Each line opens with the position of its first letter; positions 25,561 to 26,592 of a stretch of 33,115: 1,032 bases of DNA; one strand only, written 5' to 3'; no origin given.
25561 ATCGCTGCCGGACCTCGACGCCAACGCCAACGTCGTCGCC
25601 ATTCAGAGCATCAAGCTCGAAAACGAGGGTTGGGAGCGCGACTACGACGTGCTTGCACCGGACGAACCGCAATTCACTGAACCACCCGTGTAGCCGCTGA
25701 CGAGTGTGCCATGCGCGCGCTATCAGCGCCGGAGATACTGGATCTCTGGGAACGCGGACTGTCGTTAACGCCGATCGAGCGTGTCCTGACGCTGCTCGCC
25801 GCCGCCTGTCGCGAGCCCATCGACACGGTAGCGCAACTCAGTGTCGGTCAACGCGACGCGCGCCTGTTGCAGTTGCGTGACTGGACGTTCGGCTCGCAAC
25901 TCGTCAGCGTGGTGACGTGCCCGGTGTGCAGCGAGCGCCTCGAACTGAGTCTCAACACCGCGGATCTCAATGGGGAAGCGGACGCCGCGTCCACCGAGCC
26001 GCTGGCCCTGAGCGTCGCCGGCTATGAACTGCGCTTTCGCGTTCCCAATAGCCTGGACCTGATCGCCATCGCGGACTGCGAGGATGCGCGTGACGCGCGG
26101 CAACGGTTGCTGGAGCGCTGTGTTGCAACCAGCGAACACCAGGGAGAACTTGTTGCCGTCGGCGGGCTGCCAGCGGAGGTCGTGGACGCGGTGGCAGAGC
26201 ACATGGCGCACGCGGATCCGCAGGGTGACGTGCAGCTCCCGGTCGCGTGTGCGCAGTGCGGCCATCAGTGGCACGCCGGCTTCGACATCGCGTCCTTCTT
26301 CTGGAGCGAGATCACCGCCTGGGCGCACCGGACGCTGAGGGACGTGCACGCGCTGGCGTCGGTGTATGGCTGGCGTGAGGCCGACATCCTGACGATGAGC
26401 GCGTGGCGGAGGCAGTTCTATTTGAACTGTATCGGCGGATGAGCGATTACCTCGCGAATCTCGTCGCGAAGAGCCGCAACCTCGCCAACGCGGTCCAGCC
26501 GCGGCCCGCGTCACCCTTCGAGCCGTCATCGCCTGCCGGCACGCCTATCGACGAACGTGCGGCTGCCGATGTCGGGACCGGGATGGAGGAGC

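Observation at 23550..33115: First half of an extracellular contractile injection system (eCIS, Afp/PVC-like) locus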

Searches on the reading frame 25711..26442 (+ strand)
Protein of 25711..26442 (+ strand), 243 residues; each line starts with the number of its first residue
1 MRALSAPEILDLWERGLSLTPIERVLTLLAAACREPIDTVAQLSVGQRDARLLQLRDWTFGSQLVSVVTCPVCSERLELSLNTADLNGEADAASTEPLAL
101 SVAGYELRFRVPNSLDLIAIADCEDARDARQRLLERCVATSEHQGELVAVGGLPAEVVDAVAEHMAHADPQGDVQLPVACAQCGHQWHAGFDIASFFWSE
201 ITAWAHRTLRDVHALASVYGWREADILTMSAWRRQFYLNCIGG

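Call 3: search_protein_families(library=pfam, proteins=[window:25711-26442:+], max_evalue=0.01)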
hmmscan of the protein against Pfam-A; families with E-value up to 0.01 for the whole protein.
window:25711-26442:+ (243 aa): 1 family
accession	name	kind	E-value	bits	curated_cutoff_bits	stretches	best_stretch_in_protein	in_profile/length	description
PF12322.14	T4_baseplate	-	3e-16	60.2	24.5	1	24-198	43-219/219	T4 bacteriophage base plate protein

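Call 23: search_solved_structures(query=window:25711-26442:+, max_evalue=1)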
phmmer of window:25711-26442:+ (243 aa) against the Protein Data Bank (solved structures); distinct sequences matched with E-value up to 1: 2.
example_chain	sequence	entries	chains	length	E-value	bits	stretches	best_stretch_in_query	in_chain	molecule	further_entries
6dio_A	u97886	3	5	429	0.077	16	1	91-190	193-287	3-hydroxy-3-methylglutaryl coenzyme A reductase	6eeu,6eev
2js4_A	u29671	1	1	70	0.79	12.6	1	62-93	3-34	UPF0434 protein BB2007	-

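Call 28: search_protein_families(library=phrogs, proteins=[window:25711-26442:+], max_evalue=0.01)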
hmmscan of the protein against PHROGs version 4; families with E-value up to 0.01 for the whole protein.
window:25711-26442:+ (243 aa): 1 family
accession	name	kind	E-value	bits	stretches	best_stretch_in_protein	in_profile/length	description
phrog_150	-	tail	3.6e-09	37.5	1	14-241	44-276/282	baseplate hub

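Call 29: search_protein_families(library=ncbifam, proteins=[window:25711-26442:+], max_evalue=0.01)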
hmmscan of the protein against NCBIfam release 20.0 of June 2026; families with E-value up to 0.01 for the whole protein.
window:25711-26442:+ (243 aa): 0 families

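Call 50: search_dna_similar(query=window:25711-26442:+, collection=phages, mode=protein, max_evalue=0.1, max_rows=15)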
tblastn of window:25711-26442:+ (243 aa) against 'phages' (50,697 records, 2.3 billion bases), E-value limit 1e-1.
Records with a match: 1; places in all: 1; records where one place covers at least 80% of the query: 0.
Best place of each record, by identity: <60% 1.
By first word of the organism name: Bacillus 1.
By host as written in the record: Bacillus cereus 1.
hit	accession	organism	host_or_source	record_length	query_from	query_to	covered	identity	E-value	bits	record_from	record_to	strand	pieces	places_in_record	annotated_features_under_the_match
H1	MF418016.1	Bacillus phage vB_BceM-HSE3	Bacillus cereus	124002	14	193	74%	25.0%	4e-4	47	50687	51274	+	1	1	baseplate hub subunit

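Call 51: find_homologous_proteins(query=window:25711-26442:+, max_evalue=0.00001)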
Query window:25711-26442:+ (243 aa): 1504 proteins with E <= 0.00001 among 3007 candidates; the best 120 are listed.
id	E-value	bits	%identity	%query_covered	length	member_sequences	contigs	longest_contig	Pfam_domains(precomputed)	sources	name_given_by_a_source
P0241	6.7e-144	496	92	100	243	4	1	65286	PF12322.15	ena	-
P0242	9.0e-136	469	86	100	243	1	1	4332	PF12322.15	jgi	jgi:hypothetical protein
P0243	3.9e-133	461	86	100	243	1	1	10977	PF12322.15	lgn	-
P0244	3.3e-130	451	84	100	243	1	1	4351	PF12322.15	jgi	jgi:hypothetical protein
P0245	3.0e-126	438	82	100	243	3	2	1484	PF12322.15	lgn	-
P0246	6.3e-126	437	81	100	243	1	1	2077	PF12322.15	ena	-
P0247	8.4e-125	433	81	100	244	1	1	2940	PF12322.15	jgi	-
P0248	1.5e-124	433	81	100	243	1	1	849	PF12322.15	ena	-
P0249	2.7e-120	419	79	99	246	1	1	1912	PF12322.15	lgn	-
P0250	2.5e-118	412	77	100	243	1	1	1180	PF12322.15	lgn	-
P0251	4.6e-114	398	76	100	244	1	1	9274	PF12322.15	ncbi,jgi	jgi:hypothetical protein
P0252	5.5e-107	375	70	100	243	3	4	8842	PF12322.15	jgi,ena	jgi:hypothetical protein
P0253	4.3e-106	372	71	96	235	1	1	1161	PF12322.15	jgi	jgi:hypothetical protein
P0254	1.2e-105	371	68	100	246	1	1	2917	PF12322.15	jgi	jgi:hypothetical protein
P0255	1.8e-104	367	70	100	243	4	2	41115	PF12322.15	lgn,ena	-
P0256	5.0e-104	365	70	100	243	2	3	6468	PF12322.15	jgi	jgi:hypothetical protein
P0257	3.5e-103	363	80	81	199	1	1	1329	PF12322.15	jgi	jgi:hypothetical protein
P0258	3.4e-101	356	67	100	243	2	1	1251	PF12322.15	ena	-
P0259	3.5e-95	336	61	100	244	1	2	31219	PF12322.15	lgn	-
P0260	1.7e-90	321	62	100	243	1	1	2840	PF12322.15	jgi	-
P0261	3.1e-90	320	61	100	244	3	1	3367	PF12322.15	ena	-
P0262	7.0e-90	319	60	100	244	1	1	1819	PF12322.15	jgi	jgi:hypothetical protein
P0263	5.7e-89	316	60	100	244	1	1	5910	PF12322.15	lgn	-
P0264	5.8e-89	316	60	100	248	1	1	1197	PF12322.15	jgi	-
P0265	6.3e-89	316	59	100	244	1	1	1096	PF12322.15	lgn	-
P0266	1.3e-88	315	60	100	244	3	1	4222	PF12322.15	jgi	-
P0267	1.3e-88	315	60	100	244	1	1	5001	PF12322.15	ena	-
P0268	2.3e-88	314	61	100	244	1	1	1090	PF12322.15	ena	-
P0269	3.4e-88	313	61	99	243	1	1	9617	PF12322.15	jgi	jgi:hypothetical protein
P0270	3.6e-88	313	60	100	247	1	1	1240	PF12322.15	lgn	-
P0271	4.1e-88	313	59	100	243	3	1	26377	PF12322.15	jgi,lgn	jgi:hypothetical protein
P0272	6.4e-88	313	60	100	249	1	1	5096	PF12322.15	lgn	-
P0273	7.5e-88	312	59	100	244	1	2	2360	PF12322.15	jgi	jgi:hypothetical protein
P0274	8.3e-88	312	59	100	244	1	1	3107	PF12322.15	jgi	jgi:hypothetical protein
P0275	1.0e-87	312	59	100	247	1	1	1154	PF12322.15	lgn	-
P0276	1.6e-87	311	59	100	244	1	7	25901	PF12322.15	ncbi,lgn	-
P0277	1.8e-87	311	59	100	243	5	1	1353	PF12322.15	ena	-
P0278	2.2e-87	311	60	100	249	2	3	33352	PF12322.15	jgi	jgi:uncharacterized protein (UPF0212 family)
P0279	2.4e-87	311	60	100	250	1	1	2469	PF12322.15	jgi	jgi:hypothetical protein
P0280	3.7e-87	310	59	100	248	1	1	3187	PF12322.15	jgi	jgi:hypothetical protein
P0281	3.9e-87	310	58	100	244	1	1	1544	PF12322.15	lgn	-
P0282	4.3e-87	310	59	100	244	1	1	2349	PF12322.15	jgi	jgi:uncharacterized protein (UPF0212 family)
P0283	4.8e-87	310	57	100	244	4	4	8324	PF12322.15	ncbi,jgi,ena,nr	ncbi:MAG TPA: phage baseplate protein [Methanosarcinales archaeon]|nr:MAG: phage baseplate protein [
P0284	6.3e-87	309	58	100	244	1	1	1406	PF12322.15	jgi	jgi:hypothetical protein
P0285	1.9e-86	308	57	100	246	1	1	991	PF12322.15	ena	-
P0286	2.3e-86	307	58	100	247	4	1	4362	PF12322.15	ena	-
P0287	2.4e-86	307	59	100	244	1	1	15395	PF12322.15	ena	-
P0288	2.8e-86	307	60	100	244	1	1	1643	PF12322.15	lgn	-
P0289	3.6e-86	307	59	100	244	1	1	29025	PF12322.15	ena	-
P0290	3.9e-86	307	62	100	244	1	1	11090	PF12322.15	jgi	jgi:hypothetical protein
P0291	5.9e-86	306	56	100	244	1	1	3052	PF12322.15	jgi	-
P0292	6.5e-86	306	57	100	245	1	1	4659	PF12322.15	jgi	jgi:hypothetical protein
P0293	8.7e-86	306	58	100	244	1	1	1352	PF12322.15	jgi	jgi:hypothetical protein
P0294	1.0e-85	305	58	100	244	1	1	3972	PF12322.15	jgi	jgi:hypothetical protein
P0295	1.1e-85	305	57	100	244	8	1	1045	PF12322.15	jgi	jgi:uncharacterized protein (UPF0212 family)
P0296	1.7e-85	305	58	100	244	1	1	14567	PF12322.15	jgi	jgi:hypothetical protein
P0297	3.2e-85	304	79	71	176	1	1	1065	PF12322.15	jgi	jgi:hypothetical protein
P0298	4.0e-85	303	57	100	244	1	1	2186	PF12322.15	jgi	-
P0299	6.4e-85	303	57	100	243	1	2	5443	PF12322.15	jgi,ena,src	-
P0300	8.7e-85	302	57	100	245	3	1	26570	PF12322.15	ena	-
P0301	9.5e-85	302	58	96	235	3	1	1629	PF12322.15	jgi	jgi:hypothetical protein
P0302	1.2e-84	302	57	99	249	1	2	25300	PF12322.15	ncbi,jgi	-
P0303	1.2e-84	302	58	100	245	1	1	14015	PF12322.15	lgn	-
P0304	1.5e-84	302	58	100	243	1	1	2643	PF12322.15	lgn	-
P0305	1.5e-84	302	57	98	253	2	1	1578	PF12322.15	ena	-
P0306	1.6e-84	301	58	99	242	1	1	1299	PF12322.15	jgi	-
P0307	2.0e-84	301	59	99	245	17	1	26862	PF12322.15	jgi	jgi:hypothetical protein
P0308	2.0e-84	301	56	97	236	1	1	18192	PF12322.15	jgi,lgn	jgi:uncharacterized protein YbaR (Trm112 family)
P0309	2.2e-84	301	58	99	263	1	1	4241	PF12322.15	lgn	-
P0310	2.8e-84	301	55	100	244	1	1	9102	PF12322.15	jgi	-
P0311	3.3e-84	300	58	100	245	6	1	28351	PF12322.15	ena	-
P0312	6.0e-84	300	57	100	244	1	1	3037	PF12322.15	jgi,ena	-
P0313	1.2e-83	299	59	100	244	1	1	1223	PF12322.15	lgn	-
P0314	1.7e-83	298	56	96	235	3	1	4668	PF12322.15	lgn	-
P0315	2.1e-83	298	56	98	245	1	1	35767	PF12322.15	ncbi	ncbi:MAG: hypothetical protein U7123_18200 [Potamolinea sp.]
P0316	2.5e-83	298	57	100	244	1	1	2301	PF12322.15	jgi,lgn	jgi:uncharacterized protein (UPF0212 family)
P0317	2.7e-83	297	59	100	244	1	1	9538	PF12322.15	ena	-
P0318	3.0e-83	297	58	100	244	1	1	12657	PF12322.15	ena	-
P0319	3.3e-83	297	55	100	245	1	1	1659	PF12322.15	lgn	-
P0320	4.1e-83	297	58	100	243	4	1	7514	PF12322.15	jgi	-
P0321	5.2e-83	297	58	100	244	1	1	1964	PF12322.15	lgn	-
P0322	5.4e-83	296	56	100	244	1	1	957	PF12322.15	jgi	jgi:hypothetical protein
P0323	7.9e-83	296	57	100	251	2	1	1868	PF12322.15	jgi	jgi:hypothetical protein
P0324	8.0e-83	296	57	100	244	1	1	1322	PF12322.15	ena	-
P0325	1.0e-82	296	59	99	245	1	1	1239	PF12322.15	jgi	jgi:hypothetical protein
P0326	1.1e-82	295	57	100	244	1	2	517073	PF12322.15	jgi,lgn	jgi:hypothetical protein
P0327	1.1e-82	295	54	100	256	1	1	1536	PF12322.15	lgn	-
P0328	1.5e-82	295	56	100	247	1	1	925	PF12322.15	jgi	jgi:hypothetical protein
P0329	1.7e-82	295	56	100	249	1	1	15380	PF12322.15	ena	-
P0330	1.8e-82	295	57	100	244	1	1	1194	PF12322.15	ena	-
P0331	2.1e-82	295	55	100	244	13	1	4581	PF12322.15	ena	-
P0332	2.5e-82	294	55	100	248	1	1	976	PF12322.15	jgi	jgi:hypothetical protein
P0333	3.0e-82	294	58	100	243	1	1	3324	PF12322.15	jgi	jgi:hypothetical protein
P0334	3.3e-82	294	57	98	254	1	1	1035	PF12322.15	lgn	-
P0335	3.7e-82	294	56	100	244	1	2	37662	PF12322.15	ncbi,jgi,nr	ncbi:MAG TPA: hypothetical protein VGO91_07905 [Pyrinomonadaceae bacterium]|jgi:hypothetical protein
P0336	4.8e-82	293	57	100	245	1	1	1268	PF12322.15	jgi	jgi:hypothetical protein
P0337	5.6e-82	293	57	100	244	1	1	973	PF12322.15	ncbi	-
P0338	5.8e-82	293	59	100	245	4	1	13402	PF12322.15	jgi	-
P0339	5.9e-82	293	57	100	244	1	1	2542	PF12322.15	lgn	-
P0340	6.1e-82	293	57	100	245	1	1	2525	PF12322.15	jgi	jgi:hypothetical protein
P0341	6.2e-82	293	59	100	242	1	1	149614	PF12322.15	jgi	jgi:hypothetical protein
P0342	6.5e-82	293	58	100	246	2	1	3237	PF12322.15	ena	-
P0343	6.8e-82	293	57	100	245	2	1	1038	PF12322.15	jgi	jgi:hypothetical protein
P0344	6.8e-82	293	55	100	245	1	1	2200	PF12322.15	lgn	-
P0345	8.7e-82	293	58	99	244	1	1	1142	PF12322.15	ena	-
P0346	9.5e-82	292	57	69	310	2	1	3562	PF12322.15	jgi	jgi:hypothetical protein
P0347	1.0e-81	292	56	100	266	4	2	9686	PF12322.15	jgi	jgi:hypothetical protein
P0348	1.2e-81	292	55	100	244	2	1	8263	PF12322.15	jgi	jgi:uncharacterized protein (UPF0212 family)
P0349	1.3e-81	292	57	100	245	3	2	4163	PF12322.15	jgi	jgi:hypothetical protein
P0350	1.3e-81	292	56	100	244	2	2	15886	PF12322.15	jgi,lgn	jgi:hypothetical protein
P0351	1.3e-81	292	59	100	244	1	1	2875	PF12322.15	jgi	jgi:uncharacterized protein (UPF0212 family)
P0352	1.9e-81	291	57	100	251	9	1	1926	PF12322.15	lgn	-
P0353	2.0e-81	291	56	100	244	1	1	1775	PF12322.15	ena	-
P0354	2.1e-81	291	58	100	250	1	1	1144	PF12322.15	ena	-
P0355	2.1e-81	291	70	79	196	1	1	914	PF12322.15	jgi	jgi:hypothetical protein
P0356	2.2e-81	291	57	100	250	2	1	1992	PF12322.15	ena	-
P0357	2.4e-81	291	55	99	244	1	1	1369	PF12322.15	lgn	-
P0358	2.6e-81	291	58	100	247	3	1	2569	PF12322.15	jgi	jgi:hypothetical protein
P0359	3.4e-81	291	56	100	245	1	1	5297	PF12322.15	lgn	-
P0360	3.6e-81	290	55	100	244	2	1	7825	PF12322.15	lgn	-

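Call 52: find_encoding_contigs(protein=P0241, flank=10000, max_places=2)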
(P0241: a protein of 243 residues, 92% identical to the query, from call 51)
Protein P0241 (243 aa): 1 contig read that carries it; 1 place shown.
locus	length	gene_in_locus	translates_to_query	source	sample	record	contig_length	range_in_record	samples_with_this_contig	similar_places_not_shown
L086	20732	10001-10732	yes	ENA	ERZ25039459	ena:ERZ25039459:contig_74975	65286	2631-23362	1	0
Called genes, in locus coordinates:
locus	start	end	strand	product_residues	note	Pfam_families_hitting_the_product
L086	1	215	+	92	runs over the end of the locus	PF01909:NTP_transf_2, PF18765:Polbeta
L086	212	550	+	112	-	PF01934:HepT-like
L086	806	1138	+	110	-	-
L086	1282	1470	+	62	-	-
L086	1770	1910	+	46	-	-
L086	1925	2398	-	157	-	-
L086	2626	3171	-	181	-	PF04002:RadC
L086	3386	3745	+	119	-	PF04237:YjbR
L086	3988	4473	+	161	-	-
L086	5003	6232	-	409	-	PF13565:HTH_32 (weak), PF13683:rve_3 (weak)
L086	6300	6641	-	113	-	PF20586:DUF6788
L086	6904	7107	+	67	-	-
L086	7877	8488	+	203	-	-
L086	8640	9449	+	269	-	-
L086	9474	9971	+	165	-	PF06841:Phage_T4_gp19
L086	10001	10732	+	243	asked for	PF12322:T4_baseplate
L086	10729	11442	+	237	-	-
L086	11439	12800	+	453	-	PF14065:Pvc16_N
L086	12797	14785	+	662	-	PF22977:WHD, PF00004:AAA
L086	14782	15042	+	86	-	-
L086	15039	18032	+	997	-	-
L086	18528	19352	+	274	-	PF13699:eCIS_core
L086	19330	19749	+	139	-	-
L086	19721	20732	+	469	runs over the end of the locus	PF15500:Ntox1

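Call 62: predict_structure(alignment_id=A2)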
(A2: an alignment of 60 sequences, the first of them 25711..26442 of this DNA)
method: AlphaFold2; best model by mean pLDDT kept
length: 243 residues; sequences in the alignment: 60
mean_pLDDT: 92.2   pTM: 0.86
mean pLDDT of the five models: 92.2, 92.0, 91.0, 90.3, 89.6
residues with pLDDT >= 90: 207; 70-90: 26; 50-70: 7; < 50: 3
segments of 3 or more residues with pLDDT < 50: 90-92
pLDDT, mean of each block of 10 residues (from residue 1): 95 97 97 96 94 94 93 95 75 66 95 95 91 94 95 93 90 90 94 94 97 97 95 95 77
secondary structure, 60 per line:
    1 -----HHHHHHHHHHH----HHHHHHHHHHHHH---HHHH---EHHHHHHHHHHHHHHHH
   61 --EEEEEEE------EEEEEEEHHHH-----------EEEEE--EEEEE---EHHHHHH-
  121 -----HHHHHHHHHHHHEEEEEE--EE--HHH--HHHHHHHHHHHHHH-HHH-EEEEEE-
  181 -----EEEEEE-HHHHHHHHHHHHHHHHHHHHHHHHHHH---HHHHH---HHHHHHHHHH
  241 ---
elements in order: H6-16 H21-33 H37-40 H45-60 E63-69 E76-82 H83-86 E98-102 E105-109 H114-119 H126-137 E138-143 H155-168 E174-179 E186-191 H193-219 H223-227 H231-240

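Call 64: fold_search(model_id=the predicted structure, library=pdb)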
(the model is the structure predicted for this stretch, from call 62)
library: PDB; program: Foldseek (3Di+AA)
matches with E <= 10: 137; with E <= 0.001: 0
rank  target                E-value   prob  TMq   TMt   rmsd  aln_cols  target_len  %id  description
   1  8dh5_I                6.7e-01  0.15  0.21  0.09  11.1       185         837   12  T7 RNA polymerase elongation complex with unnatural base dPa-ATP mismatch (released 2023-02-01)
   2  7way_A                7.9e-01  0.08  0.12  0.04  16.5       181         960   10  PlmCasX-sgRNAv1-dsDNA ternary complex at nts loading state (released 2022-03-16)
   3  5mst_B                1.2e+00  0.06  0.09  0.05  10.3        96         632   12  Structure of the A domain of carboxylic acid reductase (CAR) from Segniliparus rugosus in complex with AMP and a co-pu (released 2017-07-05)
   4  9irk_C                1.6e+00  0.03  0.15  0.10  19.3       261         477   12  Cryo-EM structure of PhyB(Y276H,1-908)-PIF6beta complex (released 2025-06-04)
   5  8z8j_A                1.7e+00  0.01  0.10  0.05  25.9       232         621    9  Cryo-EM structure of Thogoto virus polymerase in transcription pre-initiation conformation 2 (released 2024-05-29)
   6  8cht_C                1.8e+00  0.04  0.11  0.16  18.0       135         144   10  Crystal structure of human PURA (fragment Glu57-Glu212, PUR repeat I and II) (released 2024-02-21)
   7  4whn_C                1.9e+00  0.06  0.15  0.19  13.8       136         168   14  Structure of toxin-activating acyltransferase (TAAT) (released 2015-06-03)
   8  2e2z_MODEL_1_A        2.2e+00  0.04  0.09  0.19  16.5       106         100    9  Solution NMR structure of yeast Tim15, co-chaperone of mitochondrial Hsp70 (released 2007-10-09)
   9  6szu_B                2.2e+00  0.02  0.12  0.06  17.9       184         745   10  Bat Influenza A polymerase pre-termination complex with pyrophosphate using 44-mer vRNA template with mutated oligo(U) (released 2020-04-15)
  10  2gid_A                2.3e+00  0.04  0.13  0.18  14.2       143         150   11  Crystal structures of trypanosoma bruciei MRP1/MRP2 (released 2006-09-05)
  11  9i2b_A                2.5e+00  0.04  0.12  0.08  19.1       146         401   12  SPIN90-Arp2/3 nucleated bidirectional actin filaments (released 2025-09-03)
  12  3k44_B                2.5e+00  0.03  0.12  0.17  15.9       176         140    5  Crystal Structure of Drosophila melanogaster Pur-alpha (released 2009-10-27)
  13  4whn_B                2.6e+00  0.06  0.15  0.19  13.7       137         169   13  Structure of toxin-activating acyltransferase (TAAT) (released 2015-06-03)
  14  4afi_B                2.7e+00  0.05  0.11  0.17  16.1       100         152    8  Complex between Vamp7 longin domain and fragment of delta-adaptin from AP3 (released 2012-05-30)
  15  9dfs_D                2.7e+00  0.02  0.08  0.04  18.9       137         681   12  Structure of novel Myo7a-N isoform (ADP-bound) expressed in sensory hair cells (head domain + first two IQ domains), b (released 2025-09-10)
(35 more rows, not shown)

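Call 66: fold_search(model_id=the predicted structure, library=viral)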
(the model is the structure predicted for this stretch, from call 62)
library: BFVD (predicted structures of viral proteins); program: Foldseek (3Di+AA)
matches with E <= 10: 398; with E <= 0.001: 42
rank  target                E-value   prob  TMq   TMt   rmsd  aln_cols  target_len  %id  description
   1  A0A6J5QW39            8.1e-09  1.00  0.54  0.51   5.6       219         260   19  Baseplate hub assembly protein, bacteriophage T4-like [uncultured Caudovirales phage]
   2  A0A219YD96            2.4e-08  1.00  0.45  0.44   7.7       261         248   15  (no name in the UniProt tables at hand)
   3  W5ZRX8                4.4e-07  1.00  0.46  0.56   6.4       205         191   16  Baseplate hub assembly catalyst [Acinetobacter phage ZZ1]
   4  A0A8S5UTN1            4.9e-07  1.00  0.44  0.21   8.7       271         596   17  Optinuerin [Myoviridae sp. ctYA416]
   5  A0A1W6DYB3            6.1e-07  1.00  0.45  0.43   9.9       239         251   15  Putative baseplate hub subunit [Aeromonas phage phiA8-29]
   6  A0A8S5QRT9            7.2e-07  1.00  0.54  0.49   5.2       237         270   15  Baseplate protein [Myoviridae sp. ctgXL3]
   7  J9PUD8                9.4e-07  1.00  0.62  0.59   3.6       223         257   13  Uncharacterized protein [Bacillus phage BCD7]
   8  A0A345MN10            9.9e-07  1.00  0.53  0.47   6.7       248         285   16  (no name in the UniProt tables at hand)
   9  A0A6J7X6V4            9.9e-07  1.00  0.58  0.50   6.5       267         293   12  Uncharacterized protein [uncultured Caudovirales phage]
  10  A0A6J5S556            1.3e-06  1.00  0.60  0.55   3.8       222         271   13  Baseplate hub assembly protein, bacteriophage T4-like [uncultured Caudovirales phage]
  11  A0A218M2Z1            2.1e-06  1.00  0.44  0.42   8.8       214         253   13  Baseplate hub assembly chaperone [Acidovorax phage ACP17]
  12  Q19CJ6                2.8e-06  1.00  0.42  0.48   8.1       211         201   16  Gp26 base plate hub subunit [Aeromonas phage 25]
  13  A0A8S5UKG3            2.9e-06  1.00  0.54  0.57   4.4       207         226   15  Baseplate protein [Myoviridae sp. ctQf419]
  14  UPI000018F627         5.6e-06  1.00  0.54  0.58   5.1       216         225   16  (no name look-up for this kind of identifier)
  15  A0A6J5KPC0            5.9e-06  1.00  0.45  0.39   6.4       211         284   14  Baseplate hub assembly protein, bacteriophage T4-like [uncultured Caudovirales phage]
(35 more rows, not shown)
